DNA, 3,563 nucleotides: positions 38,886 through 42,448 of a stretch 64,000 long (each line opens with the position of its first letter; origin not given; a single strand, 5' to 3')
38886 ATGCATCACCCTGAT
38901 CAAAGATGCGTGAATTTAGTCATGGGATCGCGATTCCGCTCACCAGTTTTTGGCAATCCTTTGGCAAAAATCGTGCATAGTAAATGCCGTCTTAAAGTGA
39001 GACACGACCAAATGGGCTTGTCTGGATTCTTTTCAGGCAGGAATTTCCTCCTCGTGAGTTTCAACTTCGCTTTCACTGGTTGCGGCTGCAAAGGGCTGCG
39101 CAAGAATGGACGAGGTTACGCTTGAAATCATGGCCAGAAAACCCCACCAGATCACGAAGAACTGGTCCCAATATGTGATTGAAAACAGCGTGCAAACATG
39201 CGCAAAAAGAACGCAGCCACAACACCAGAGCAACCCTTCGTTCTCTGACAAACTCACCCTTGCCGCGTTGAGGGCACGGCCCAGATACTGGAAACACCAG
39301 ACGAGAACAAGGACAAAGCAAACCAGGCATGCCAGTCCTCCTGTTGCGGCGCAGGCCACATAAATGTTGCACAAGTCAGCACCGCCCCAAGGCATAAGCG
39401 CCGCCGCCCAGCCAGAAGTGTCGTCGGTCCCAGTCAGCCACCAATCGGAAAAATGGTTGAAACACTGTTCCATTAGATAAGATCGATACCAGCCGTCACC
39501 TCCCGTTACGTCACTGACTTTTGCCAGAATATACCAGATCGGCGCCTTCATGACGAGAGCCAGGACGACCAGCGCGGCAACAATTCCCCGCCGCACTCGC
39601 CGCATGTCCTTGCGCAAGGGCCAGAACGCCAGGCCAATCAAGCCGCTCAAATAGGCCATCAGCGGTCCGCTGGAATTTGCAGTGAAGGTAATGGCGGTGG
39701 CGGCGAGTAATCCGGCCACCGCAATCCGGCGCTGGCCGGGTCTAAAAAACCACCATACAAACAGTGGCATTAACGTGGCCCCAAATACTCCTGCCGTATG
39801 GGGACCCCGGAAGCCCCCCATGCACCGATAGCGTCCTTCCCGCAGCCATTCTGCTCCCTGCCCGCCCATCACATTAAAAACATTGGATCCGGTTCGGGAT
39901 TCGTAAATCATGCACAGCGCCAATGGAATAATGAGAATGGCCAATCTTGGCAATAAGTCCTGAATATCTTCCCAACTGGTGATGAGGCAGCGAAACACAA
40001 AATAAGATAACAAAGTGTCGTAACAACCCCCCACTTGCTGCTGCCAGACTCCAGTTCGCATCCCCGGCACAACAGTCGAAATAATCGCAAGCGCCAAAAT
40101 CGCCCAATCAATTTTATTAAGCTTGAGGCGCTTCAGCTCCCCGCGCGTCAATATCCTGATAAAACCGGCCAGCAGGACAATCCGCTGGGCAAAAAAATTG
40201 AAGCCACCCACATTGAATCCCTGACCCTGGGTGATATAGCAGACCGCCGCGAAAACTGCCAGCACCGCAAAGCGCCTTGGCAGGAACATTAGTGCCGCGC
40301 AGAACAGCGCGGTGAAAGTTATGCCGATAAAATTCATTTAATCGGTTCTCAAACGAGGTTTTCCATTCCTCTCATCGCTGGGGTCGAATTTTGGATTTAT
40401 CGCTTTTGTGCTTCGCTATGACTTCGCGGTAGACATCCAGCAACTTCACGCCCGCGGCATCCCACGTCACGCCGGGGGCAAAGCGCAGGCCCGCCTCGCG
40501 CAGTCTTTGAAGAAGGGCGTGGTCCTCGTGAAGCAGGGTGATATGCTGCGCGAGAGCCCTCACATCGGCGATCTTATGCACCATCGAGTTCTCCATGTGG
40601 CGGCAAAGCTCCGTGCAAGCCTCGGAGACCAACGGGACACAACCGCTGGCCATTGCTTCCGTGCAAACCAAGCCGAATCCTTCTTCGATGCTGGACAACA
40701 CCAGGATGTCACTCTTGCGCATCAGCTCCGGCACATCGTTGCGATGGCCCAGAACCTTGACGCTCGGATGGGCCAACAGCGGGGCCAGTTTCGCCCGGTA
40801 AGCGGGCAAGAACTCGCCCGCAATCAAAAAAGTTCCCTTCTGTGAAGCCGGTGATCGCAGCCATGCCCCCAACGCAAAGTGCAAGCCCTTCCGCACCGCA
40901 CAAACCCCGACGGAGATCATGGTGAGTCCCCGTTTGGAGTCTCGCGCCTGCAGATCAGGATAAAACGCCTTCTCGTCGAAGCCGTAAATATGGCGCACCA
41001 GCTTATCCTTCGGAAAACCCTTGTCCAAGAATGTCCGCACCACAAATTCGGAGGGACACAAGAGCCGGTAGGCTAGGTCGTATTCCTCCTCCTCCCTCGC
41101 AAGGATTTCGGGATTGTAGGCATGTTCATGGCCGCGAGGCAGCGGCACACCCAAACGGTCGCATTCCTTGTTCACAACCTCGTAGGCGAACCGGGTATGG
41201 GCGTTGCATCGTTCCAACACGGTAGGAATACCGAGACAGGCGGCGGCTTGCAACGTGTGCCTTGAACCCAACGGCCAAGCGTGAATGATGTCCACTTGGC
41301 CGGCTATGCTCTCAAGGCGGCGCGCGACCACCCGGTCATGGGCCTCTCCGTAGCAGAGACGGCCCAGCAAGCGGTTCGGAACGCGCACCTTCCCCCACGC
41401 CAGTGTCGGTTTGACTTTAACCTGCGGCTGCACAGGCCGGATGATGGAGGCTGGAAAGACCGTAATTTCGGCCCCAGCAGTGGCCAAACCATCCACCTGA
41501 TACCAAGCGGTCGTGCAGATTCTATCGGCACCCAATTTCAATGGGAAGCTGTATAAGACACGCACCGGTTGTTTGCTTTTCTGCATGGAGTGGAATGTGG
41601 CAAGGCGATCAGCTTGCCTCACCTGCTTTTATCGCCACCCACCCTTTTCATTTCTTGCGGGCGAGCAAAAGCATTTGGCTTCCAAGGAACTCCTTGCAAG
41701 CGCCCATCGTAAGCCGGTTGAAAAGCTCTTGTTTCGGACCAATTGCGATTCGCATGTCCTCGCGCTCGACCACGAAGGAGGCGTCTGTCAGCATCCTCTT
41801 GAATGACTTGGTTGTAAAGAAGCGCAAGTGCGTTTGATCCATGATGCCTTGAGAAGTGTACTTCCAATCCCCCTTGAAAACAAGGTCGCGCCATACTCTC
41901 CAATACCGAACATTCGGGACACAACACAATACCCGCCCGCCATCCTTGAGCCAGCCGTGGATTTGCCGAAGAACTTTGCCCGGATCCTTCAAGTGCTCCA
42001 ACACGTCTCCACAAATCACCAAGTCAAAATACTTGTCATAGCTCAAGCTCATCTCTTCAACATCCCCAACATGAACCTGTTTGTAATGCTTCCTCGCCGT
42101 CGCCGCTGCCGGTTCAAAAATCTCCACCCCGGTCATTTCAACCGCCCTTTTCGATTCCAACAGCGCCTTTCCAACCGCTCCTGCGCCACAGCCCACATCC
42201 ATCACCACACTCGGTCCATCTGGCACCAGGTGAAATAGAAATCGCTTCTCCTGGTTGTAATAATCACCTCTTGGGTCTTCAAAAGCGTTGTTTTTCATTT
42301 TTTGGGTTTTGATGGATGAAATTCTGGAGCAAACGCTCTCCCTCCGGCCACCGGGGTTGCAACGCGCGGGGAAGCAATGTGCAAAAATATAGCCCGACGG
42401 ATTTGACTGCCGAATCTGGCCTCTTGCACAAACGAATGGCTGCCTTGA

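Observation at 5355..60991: About 55 kb and ~50 genes on one strand: an exosortase/PEP-CTERM-type EPS mega-locus headed by an RfaH-like antiterminator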

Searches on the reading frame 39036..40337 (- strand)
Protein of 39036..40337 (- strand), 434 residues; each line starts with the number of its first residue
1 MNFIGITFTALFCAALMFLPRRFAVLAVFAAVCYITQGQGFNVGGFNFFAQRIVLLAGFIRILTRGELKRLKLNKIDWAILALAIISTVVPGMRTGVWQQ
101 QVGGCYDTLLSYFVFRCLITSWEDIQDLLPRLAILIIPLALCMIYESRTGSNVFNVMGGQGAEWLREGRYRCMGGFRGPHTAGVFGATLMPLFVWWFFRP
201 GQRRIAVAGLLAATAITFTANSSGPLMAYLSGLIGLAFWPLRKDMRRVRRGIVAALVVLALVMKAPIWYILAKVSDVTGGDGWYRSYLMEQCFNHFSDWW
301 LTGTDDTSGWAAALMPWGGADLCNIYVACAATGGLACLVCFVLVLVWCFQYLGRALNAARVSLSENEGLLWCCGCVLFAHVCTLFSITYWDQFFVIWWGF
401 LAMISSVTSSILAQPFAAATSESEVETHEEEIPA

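Call 6: search_protein_families(library=ncbifam, proteins=[window:39036-40337:-], max_evalue=0.001)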
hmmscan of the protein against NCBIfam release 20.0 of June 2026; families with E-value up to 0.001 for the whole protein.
window:39036-40337:- (434 aa): 0 families

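Call 10: search_protein_families(library=pfam, proteins=[window:39036-40337:-], max_evalue=0.01)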
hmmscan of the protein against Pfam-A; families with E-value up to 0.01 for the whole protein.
window:39036-40337:- (434 aa): 0 families

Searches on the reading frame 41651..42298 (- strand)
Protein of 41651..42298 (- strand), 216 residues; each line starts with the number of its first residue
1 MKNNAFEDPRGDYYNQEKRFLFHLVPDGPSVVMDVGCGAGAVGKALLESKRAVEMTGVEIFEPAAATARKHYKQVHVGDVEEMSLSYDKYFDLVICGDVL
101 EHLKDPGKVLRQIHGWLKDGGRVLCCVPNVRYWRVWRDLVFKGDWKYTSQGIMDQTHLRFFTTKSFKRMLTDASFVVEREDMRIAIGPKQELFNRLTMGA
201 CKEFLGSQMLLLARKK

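Call 30: search_protein_families(library=pfam, proteins=[window:41651-42298:-], max_evalue=0.01)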
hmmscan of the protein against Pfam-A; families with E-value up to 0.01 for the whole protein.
window:41651-42298:- (216 aa): 13 families
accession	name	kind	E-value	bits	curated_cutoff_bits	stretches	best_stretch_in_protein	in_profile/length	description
PF13489.12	Methyltransf_23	-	1.9e-23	83.4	27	1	26-178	20-162/164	Methyltransferase domain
PF08241.18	Methyltransf_11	-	3.4e-18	66.5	21.2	1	34-125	2-95/95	Methyltransferase domain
PF08242.18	Methyltransf_12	-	5.5e-18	65.9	30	1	33-123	1-98/98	Methyltransferase domain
PF13847.12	Methyltransf_31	-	4.9e-15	55.9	27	1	31-129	6-113/145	Methyltransferase domain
PF13649.12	Methyltransf_25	-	9e-15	55.6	27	1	32-121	1-97/97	Methyltransferase domain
PF07021.18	MetW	-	9.2e-15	55.2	21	1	19-179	5-164/193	Methionine biosynthesis protein MetW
PF05401.17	NodS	-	2.5e-05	24.7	24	1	31-108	46-124/201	Nodulation protein S (NodS)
PF05175.20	MTS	-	2.9e-05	24.2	23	1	23-79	25-82/170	Methyltransferase small domain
PF01209.24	Ubie_methyltran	-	0.00016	21.6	20.1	1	29-125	48-151/233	ubiE/COQ5 methyltransferase family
PF05219.18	DREV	-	0.00037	20.2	26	1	30-126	96-187/265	DREV methyltransferase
PF12847.13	Methyltransf_18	-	0.0014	19.1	27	1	23-85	10-71/151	Methyltransferase domain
PF09960.14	DUF2194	-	0.0016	17.3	30.4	1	68-125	61-117/582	Uncharacterised protein conserved in bacteria (DUF2194)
PF08003.17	Methyltransf_9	-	0.0093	15.4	23.8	0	18-124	105-216/315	Protein of unknown function (DUF1698)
